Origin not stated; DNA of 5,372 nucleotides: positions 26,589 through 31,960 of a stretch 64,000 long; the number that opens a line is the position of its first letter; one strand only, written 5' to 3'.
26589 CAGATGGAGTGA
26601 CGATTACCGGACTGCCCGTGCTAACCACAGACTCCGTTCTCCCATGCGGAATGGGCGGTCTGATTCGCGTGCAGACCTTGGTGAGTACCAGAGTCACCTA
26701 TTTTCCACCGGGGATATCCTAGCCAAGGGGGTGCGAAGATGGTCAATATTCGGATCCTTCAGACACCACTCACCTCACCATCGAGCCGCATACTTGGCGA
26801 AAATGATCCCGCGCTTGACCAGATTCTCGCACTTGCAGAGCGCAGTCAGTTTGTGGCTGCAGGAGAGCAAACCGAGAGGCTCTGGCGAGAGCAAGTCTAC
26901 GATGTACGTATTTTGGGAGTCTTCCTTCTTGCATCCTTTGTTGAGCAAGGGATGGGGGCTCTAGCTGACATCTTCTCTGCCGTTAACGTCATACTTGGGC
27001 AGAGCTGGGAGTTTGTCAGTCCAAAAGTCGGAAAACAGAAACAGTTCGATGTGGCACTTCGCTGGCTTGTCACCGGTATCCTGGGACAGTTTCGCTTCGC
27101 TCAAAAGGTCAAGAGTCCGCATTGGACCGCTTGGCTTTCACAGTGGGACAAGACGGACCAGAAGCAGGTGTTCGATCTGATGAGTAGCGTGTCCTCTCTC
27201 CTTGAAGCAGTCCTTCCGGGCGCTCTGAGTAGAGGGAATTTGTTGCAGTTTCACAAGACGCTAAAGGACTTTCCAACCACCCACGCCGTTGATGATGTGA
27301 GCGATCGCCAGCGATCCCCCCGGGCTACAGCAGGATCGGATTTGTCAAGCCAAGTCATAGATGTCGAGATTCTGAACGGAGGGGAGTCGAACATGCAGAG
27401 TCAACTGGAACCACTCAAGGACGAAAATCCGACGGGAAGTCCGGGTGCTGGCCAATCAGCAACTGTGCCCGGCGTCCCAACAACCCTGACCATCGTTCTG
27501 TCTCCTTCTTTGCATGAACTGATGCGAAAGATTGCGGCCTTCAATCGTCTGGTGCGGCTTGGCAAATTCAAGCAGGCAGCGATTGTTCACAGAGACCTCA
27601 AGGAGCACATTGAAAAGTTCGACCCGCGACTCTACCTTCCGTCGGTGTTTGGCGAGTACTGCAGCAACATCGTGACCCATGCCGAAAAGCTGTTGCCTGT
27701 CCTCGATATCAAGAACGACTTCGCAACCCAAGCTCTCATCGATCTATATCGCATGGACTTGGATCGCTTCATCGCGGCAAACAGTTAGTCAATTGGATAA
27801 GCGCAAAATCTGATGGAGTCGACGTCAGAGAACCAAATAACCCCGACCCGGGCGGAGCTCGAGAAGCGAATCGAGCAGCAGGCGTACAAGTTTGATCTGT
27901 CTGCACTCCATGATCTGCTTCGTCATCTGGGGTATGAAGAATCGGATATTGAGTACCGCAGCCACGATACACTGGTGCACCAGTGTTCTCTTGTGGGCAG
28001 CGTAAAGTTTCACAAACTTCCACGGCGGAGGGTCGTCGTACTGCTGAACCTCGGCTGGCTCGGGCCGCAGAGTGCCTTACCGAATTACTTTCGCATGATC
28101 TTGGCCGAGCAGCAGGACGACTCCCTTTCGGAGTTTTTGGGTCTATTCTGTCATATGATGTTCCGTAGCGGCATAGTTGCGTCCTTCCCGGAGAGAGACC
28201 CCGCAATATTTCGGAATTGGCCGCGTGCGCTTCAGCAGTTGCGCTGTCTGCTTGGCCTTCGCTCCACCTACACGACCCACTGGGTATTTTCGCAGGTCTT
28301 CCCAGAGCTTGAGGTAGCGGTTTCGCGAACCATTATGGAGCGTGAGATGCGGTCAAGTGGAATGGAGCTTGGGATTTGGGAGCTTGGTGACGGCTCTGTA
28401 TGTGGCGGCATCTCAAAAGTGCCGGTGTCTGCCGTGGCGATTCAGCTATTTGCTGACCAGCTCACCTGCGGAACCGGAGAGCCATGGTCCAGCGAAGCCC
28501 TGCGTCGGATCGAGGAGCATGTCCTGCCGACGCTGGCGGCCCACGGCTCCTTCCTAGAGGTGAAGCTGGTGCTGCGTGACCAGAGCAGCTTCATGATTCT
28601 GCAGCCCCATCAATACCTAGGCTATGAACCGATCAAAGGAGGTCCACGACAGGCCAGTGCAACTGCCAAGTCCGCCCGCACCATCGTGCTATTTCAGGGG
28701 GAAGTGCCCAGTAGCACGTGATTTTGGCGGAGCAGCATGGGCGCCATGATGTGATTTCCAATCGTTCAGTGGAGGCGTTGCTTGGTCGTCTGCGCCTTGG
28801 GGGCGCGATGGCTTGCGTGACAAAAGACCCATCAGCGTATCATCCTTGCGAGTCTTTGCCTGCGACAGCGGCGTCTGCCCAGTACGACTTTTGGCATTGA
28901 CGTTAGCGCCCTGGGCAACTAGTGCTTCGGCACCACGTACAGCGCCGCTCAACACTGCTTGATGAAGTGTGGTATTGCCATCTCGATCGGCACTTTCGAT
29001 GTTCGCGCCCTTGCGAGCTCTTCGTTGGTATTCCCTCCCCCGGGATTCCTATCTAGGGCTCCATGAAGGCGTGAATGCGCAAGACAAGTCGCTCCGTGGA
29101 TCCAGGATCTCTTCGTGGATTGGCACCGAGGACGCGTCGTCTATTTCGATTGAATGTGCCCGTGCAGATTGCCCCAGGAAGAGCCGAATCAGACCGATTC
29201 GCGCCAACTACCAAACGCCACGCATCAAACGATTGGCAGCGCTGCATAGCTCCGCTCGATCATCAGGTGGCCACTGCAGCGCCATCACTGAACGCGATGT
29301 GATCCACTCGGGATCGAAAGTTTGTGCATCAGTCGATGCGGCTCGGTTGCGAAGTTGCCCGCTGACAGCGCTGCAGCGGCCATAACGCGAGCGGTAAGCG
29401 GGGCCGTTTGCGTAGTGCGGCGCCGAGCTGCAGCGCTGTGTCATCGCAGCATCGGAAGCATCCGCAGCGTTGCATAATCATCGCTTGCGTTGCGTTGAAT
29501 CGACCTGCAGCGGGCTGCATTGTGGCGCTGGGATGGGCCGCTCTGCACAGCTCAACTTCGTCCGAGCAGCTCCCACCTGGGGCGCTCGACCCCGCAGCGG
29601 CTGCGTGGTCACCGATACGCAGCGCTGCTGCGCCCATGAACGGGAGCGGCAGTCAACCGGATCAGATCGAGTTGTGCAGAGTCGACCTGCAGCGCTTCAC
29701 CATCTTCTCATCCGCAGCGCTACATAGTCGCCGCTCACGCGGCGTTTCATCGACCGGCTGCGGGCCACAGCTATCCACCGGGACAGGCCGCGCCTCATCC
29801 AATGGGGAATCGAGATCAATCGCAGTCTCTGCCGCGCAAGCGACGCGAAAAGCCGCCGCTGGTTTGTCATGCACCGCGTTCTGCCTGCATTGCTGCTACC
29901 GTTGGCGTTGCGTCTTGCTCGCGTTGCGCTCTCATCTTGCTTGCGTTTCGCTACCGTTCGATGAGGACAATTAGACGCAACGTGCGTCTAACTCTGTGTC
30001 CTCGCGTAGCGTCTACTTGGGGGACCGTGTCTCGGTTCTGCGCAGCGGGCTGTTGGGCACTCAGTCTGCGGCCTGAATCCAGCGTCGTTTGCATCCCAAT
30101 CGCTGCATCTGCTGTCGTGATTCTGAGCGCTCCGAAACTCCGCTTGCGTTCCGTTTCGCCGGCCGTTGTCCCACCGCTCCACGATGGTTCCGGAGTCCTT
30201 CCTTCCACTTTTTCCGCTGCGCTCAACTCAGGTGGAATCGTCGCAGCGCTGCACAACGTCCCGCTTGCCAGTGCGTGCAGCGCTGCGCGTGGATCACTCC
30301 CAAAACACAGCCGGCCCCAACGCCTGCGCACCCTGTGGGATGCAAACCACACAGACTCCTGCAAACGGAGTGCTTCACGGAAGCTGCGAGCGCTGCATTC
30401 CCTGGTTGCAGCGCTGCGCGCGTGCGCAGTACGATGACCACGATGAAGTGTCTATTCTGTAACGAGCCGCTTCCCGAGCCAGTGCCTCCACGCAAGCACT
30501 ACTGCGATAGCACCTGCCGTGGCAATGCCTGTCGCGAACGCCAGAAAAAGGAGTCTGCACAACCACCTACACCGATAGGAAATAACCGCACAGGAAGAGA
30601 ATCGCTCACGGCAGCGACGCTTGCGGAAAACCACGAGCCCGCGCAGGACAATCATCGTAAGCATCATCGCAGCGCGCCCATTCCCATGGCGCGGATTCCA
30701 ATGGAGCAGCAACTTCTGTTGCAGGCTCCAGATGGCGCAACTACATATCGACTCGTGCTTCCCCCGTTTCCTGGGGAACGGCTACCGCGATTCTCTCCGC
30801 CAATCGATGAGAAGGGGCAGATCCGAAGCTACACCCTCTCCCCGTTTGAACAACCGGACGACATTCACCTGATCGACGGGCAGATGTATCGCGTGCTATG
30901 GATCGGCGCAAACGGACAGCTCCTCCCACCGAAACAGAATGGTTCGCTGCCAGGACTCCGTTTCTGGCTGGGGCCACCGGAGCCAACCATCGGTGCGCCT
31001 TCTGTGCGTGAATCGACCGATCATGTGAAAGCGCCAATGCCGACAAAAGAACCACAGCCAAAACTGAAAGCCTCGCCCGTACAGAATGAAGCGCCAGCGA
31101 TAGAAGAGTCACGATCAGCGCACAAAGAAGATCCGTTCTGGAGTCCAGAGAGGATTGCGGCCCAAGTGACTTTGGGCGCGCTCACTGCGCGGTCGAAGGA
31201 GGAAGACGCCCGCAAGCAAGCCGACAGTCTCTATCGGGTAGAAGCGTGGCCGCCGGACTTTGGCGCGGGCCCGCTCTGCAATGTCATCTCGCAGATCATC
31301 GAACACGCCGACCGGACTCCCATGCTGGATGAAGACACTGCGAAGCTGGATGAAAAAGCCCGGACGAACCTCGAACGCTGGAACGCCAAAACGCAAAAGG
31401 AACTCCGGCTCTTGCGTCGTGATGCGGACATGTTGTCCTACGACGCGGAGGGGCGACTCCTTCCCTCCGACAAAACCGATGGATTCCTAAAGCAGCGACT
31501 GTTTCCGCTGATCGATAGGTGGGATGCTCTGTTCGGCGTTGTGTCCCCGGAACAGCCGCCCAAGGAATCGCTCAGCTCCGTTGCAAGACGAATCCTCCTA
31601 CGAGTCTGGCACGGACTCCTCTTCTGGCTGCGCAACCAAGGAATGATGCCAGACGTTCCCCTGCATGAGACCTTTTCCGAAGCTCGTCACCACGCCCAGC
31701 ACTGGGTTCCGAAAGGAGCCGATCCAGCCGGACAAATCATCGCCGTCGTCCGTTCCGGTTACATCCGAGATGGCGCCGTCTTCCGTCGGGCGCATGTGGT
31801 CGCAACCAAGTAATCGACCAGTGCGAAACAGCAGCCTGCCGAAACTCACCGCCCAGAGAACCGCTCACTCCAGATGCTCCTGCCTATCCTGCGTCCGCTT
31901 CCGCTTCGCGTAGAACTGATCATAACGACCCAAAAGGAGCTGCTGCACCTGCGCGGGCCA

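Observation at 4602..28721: T6SS locus with non-canonical layout and no ClpV/Fha in the window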

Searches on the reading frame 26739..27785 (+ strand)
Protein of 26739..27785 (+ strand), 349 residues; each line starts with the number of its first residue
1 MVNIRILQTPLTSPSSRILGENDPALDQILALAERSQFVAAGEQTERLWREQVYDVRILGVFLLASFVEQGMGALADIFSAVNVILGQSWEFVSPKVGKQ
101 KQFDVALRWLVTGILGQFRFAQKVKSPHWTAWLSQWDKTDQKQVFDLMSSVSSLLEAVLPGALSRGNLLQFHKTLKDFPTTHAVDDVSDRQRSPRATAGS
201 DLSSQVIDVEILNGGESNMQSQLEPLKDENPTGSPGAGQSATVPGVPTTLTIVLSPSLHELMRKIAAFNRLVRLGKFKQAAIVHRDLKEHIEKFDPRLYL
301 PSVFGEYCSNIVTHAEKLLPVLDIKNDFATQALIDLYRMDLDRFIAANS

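Call 4: search_protein_families(library=pfam, proteins=[window:26739-27785:+], max_evalue=0.01)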
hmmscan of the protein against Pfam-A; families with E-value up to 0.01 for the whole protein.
window:26739-27785:+ (349 aa): 1 family
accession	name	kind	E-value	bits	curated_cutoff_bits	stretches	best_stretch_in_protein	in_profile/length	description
PF06812.17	ImpA_N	-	0.0038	17.8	26.9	1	31-101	36-105/119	ImpA, N-terminal, type VI secretion system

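Call 5: search_protein_families(library=ncbifam, proteins=[window:26739-27785:+], max_evalue=0.1)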
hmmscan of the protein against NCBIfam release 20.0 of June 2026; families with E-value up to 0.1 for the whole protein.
window:26739-27785:+ (349 aa): 1 family
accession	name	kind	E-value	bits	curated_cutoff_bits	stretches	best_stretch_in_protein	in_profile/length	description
NF041244.1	IglI_fam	subfamily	1.9e-73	247.9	100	1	26-345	1-289/290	type VI secretion system protein IglI family protein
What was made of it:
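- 26739..27788 (+): IglI-family protein with a weak ImpA_N-like N-terminus; a candidate TssA-like assembly factor. NF041244 IglI_fam 247.9 bits (cutoff 100), covering 289 of 290 model positions (call 5).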

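Call 43: find_homologous_proteins(query=window:26739-27785:+, max_evalue=0.001)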
Query window:26739-27785:+ (349 aa): 10 proteins with E <= 0.001 among 6145 candidates.
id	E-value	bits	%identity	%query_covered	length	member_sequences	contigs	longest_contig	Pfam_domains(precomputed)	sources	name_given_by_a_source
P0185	1.6e-216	736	96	100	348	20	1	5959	-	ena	-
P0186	4.4e-155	534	69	100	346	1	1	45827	-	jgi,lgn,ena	-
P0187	3.1e-140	485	64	100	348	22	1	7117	-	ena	-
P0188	2.8e-137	475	62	100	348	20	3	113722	-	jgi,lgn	jgi:hypothetical protein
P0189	1.9e-88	315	47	100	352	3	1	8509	-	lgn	-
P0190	2.0e-87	311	44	100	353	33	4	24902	-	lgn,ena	-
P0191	3.9e-77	278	42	100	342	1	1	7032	-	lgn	-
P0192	2.3e-76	275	43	100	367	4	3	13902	-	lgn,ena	-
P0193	1.1e-62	230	38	99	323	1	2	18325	-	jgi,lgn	jgi:hypothetical protein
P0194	2.2e-21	94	34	49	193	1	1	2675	-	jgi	jgi:hypothetical protein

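Call 44: find_encoding_contigs(protein=P0188, flank=10000, max_places=2)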
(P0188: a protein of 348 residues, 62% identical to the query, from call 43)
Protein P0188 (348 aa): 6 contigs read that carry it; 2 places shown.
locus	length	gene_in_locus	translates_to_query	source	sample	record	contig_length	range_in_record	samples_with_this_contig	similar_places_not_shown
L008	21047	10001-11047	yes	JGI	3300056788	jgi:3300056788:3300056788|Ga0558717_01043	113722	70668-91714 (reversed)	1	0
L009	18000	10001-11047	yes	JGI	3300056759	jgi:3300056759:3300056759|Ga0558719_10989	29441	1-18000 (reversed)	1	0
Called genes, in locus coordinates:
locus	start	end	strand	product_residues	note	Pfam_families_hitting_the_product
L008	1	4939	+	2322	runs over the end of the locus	-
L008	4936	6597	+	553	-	PF05947:T6SS_TssF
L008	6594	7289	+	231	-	PF09850:DotU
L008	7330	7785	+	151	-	-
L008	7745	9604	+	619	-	-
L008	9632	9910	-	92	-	-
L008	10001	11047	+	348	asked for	-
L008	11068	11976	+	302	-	PF06996:T6SS_TssG (weak)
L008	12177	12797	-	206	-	PF13384:HTH_23, PF13551:HTH_29, PF13565:HTH_32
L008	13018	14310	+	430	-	PF00685:Sulfotransfer_1, PF13469:Sulfotransfer_3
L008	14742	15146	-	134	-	PF01695:IstB_IS21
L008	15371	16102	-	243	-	PF00069:Pkinase, PF07714:PK_Tyr_Ser-Thr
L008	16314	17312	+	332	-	-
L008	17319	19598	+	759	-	PF21305:type_II_gspD_N0, PF03958:Secretin_N, PF00263:Secretin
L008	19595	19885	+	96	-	-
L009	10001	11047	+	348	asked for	-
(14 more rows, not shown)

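Call 45: find_encoding_contigs(protein=P0186, flank=10000, max_places=2)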
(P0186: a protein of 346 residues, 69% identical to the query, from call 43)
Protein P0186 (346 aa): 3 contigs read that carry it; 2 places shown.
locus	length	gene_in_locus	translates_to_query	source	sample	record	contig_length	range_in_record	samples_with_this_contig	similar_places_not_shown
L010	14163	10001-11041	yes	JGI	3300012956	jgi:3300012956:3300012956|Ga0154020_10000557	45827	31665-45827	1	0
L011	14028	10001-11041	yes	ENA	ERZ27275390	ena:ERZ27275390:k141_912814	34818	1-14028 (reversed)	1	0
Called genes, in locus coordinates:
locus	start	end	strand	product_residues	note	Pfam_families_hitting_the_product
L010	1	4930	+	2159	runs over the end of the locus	-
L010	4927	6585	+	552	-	PF05947:T6SS_TssF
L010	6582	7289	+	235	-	PF09850:DotU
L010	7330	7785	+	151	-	-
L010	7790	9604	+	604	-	-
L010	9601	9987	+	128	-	PF14107:DUF4280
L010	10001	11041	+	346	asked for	-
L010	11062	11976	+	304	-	PF06996:T6SS_TssG (weak)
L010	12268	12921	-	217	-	-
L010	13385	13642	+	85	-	PF14072:DndB (weak)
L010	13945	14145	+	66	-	-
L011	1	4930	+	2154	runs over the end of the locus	-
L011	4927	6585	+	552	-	PF05947:T6SS_TssF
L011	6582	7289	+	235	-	PF09850:DotU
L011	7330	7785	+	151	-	-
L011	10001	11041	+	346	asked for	-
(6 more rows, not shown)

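Call 46: find_encoding_contigs(protein=P0193, flank=10000, max_places=2)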
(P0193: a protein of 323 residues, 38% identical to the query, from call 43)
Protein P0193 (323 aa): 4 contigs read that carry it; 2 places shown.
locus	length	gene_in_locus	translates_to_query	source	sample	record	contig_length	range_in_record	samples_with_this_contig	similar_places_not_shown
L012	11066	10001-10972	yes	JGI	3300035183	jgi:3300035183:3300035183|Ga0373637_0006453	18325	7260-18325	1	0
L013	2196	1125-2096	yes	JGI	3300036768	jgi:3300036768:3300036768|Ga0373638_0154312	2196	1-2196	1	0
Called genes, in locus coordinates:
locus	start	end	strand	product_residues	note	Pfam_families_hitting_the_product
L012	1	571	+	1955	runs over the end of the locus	-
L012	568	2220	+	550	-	PF05947:T6SS_TssF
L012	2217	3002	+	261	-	PF09850:DotU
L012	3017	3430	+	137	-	-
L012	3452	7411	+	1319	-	-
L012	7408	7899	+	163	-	PF22361:IglE_N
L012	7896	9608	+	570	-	-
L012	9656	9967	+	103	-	PF14107:DUF4280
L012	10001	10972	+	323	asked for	-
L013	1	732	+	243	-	?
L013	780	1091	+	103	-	PF14107:DUF4280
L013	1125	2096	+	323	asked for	-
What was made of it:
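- In L012, tssM-iglE-u570-DUF4280-iglI (call 46).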

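Call 47: find_encoding_contigs(protein=P0190, flank=10000, max_places=2)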
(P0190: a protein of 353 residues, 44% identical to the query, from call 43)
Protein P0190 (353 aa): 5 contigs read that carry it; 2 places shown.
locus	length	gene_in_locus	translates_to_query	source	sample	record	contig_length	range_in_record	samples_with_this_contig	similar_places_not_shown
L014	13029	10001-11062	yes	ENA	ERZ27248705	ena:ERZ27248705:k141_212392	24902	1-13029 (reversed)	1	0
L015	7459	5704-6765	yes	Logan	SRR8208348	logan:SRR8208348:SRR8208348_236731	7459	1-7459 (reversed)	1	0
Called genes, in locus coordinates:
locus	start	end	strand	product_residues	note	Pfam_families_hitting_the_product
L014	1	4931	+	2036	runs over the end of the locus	-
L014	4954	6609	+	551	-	PF05947:T6SS_TssF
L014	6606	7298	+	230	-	PF09850:DotU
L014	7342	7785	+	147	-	-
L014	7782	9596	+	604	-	-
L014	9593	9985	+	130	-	PF14107:DUF4280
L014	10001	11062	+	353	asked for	-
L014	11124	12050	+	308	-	PF06996:T6SS_TssG (weak)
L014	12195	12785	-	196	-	-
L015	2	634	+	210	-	?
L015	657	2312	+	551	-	PF05947:T6SS_TssF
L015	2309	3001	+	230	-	PF09850:DotU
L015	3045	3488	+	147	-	-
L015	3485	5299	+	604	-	-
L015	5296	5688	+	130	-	PF14107:DUF4280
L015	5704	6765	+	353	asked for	-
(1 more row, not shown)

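Call 56: search_solved_structures(query=window:26739-27785:+, max_evalue=1)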
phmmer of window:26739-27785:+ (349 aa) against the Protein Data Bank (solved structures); distinct sequences matched with E-value up to 1: 0.

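Call 67: search_protein_families(library=phrogs, proteins=[window:26739-27785:+], max_evalue=0.1)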
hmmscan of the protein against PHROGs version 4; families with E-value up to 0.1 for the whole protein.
window:26739-27785:+ (349 aa): 0 families

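Call 71: search_protein_families(library=pfam, alignment_id=A6, max_evalue=0.1)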
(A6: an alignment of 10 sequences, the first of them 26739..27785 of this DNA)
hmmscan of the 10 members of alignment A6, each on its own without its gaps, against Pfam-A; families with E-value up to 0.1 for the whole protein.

A. member 1, window:26739-27785:+ (349 aa): 1 family
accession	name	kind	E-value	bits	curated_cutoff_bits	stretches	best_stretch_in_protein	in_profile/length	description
PF06812.17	ImpA_N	-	0.0038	17.8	26.9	1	31-101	36-105/119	ImpA, N-terminal, type VI secretion system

B. families by the number of members that match (of 10 scanned): 5 families
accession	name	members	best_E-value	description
PF06812.17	ImpA_N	9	0.00034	ImpA, N-terminal, type VI secretion system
PF24493.1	INTS4_8HBD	1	0.019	INTS4 8 helical bundle domain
PF14907.12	NTP_transf_5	1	0.047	Uncharacterised nucleotidyltransferase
PF16511.11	FERM_f0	1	0.05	N-terminal or F0 domain of Talin-head FERM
PF24622.1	TMP_4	1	0.094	Tape measure protein domain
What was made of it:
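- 26739..27788 (+): ImpA_N matched weakly in 9 of 10 family members, best E 3.4e-4 (call 71).
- On T6SS-i (canonical): ImpA_N scores only 17.8 bits (cutoff 26.9) on the IglI-family protein (calls 4, 71).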

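Call 72: search_solved_structures(query=A6, max_evalue=10, show_alignments=2)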
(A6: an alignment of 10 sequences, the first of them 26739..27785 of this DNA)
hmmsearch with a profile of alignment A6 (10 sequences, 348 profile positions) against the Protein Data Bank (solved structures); distinct sequences matched with E-value up to 10: 4.
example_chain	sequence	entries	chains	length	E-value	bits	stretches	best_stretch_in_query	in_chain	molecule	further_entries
6rju_A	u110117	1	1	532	0.19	14.1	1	42-113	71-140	Putative type VI secretion protein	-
6lt0_B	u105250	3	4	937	0.74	12.2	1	138-226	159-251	Guanine nucleotide exchange protein SMCR8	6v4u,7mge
2r9i_A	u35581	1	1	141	1.3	11.4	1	131-194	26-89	Putative phage capsid protein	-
3nyy_A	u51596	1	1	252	2.4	10.5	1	104-139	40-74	Putative glycyl-glycine endopeptidase lytM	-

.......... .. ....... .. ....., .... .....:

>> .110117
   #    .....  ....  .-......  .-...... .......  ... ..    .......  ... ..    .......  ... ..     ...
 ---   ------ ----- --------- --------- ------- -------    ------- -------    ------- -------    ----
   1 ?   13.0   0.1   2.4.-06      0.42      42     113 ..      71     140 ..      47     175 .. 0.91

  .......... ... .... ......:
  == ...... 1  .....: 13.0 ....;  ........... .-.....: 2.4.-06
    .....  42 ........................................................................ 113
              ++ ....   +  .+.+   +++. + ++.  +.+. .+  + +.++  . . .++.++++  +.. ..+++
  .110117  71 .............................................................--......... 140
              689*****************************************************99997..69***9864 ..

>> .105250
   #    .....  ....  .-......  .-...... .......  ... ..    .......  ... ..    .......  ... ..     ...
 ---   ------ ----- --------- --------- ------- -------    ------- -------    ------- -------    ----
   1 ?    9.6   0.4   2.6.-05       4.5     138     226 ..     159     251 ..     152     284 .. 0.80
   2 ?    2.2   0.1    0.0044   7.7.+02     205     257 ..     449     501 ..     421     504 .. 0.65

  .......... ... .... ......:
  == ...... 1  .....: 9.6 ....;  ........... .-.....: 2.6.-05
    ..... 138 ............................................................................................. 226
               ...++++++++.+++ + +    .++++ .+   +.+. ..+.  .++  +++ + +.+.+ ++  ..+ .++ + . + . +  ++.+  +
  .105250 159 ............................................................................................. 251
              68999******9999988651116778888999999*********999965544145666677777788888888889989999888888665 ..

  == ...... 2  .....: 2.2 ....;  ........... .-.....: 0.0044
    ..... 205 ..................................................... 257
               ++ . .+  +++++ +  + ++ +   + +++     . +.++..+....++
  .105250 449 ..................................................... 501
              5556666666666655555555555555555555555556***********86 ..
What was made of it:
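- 26739..27788 (+): The top PDB profile hit is a type VI secretion protein chain, 6rju_A, which I take to be a TssA; E 0.19, not significant alone (call 72).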

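Call 89: find_related_loci(query=A6, collection=metagenome_contigs, flank=10000)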
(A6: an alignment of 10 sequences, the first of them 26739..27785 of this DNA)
Query A6 (349 aa) in metagenome_contigs; peptide patterns used: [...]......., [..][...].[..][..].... (x = any residue, [..] = any of these).
255 stretches matched a pattern; 7 encode a relative of the query (tblastn E <= 1e-3); 7 distinct loci.
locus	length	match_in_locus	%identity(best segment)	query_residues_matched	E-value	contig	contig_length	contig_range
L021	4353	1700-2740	97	1-348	0e+0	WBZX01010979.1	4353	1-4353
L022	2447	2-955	93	40-348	0e+0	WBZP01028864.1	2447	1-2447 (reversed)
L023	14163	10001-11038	69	1-349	6e-165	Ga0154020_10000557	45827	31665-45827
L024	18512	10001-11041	64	1-348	2e-148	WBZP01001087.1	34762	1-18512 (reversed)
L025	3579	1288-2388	43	1-349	1e-87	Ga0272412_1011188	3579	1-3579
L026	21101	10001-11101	43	1-349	5e-87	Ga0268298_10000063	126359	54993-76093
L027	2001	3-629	59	139-348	2e-77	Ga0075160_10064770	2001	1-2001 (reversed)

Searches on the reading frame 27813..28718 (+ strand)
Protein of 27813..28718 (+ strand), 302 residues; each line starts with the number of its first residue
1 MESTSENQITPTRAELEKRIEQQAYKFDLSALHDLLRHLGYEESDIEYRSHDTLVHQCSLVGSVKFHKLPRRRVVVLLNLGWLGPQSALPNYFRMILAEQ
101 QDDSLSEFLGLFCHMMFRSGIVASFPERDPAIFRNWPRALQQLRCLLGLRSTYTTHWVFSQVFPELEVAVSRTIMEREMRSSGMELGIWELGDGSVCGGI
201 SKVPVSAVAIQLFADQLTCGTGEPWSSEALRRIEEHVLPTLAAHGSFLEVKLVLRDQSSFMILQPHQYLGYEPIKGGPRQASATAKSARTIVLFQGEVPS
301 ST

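Call 4: search_protein_families(library=pfam, proteins=[window:27813-28718:+], max_evalue=0.01)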
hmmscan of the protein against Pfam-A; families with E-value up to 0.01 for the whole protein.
window:27813-28718:+ (302 aa): 1 family
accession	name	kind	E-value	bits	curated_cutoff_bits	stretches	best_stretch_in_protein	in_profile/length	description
PF06996.16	T6SS_TssG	-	0.00012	21.9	24.6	1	46-149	35-146/304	Type VI secretion, TssG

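Call 5: search_protein_families(library=ncbifam, proteins=[window:27813-28718:+], max_evalue=0.1)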
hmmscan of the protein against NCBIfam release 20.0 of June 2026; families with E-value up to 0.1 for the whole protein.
window:27813-28718:+ (302 aa): 1 family
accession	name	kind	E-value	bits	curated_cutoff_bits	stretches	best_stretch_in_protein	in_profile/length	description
TIGR03347.1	VI_chp_1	equivalog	4.6e-05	22.7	143.3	1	46-150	35-143/300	type VI secretion system baseplate subunit TssG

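Call 67: search_protein_families(library=phrogs, proteins=[window:27813-28718:+], max_evalue=0.1)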
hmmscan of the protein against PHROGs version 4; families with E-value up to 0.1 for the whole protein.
window:27813-28718:+ (302 aa): 0 families

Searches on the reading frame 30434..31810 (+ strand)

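Call 23: search_protein_families(library=pfam, proteins=[window:30434-31810:+], max_evalue=0.01)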
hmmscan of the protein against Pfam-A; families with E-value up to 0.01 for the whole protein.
window:30434-31810:+ (459 aa): 1 family
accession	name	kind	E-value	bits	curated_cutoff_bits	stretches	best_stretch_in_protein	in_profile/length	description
PF01025.24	GrpE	-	4.4e-05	23.7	25.8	1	293-456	11-162/165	GrpE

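Call 42: search_protein_families(library=ncbifam, proteins=[window:30434-31810:+], max_evalue=0.01)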
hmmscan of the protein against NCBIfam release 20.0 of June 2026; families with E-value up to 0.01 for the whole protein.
window:30434-31810:+ (459 aa): 1 family
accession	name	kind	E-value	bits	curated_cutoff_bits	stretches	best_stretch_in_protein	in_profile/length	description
TIGR01735.1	FGAM_synt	equivalog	0.0072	13.8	1123.05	1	275-328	501-554/1307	phosphoribosylformylglycinamidine synthase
